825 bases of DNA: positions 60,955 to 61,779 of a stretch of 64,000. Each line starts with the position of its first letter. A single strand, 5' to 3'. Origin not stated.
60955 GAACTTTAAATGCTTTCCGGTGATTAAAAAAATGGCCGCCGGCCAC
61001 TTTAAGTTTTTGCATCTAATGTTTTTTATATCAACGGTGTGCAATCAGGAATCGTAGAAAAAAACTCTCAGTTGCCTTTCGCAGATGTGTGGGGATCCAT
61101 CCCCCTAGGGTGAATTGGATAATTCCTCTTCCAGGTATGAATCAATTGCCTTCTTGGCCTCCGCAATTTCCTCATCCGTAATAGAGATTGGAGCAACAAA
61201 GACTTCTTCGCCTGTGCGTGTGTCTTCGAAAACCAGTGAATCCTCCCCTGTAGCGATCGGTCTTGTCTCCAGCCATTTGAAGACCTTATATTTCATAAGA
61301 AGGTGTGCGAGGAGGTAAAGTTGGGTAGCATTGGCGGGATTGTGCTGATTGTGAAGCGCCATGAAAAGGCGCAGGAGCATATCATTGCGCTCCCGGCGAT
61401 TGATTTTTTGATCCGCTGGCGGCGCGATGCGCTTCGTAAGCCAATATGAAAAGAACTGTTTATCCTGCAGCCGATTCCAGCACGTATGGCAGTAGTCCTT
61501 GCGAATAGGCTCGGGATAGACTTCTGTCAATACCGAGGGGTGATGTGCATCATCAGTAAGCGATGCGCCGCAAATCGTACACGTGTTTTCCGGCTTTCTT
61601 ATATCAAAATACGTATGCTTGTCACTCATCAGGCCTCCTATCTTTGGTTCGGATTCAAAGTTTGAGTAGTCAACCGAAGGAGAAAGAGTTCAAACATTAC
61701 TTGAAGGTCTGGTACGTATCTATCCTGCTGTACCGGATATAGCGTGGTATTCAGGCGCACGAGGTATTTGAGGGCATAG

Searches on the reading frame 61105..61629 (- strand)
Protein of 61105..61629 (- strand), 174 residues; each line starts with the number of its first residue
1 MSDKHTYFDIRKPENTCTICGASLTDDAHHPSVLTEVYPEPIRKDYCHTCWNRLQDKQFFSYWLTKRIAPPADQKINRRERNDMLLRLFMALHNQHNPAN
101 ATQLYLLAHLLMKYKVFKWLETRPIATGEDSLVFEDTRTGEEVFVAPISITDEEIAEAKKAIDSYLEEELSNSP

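Call 71: find_encoding_contigs(protein=window:61105-61629:-, flank=10000, max_places=3)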
Protein window:61105-61629:- (174 aa): no gene with exactly this product is on record in the collection.
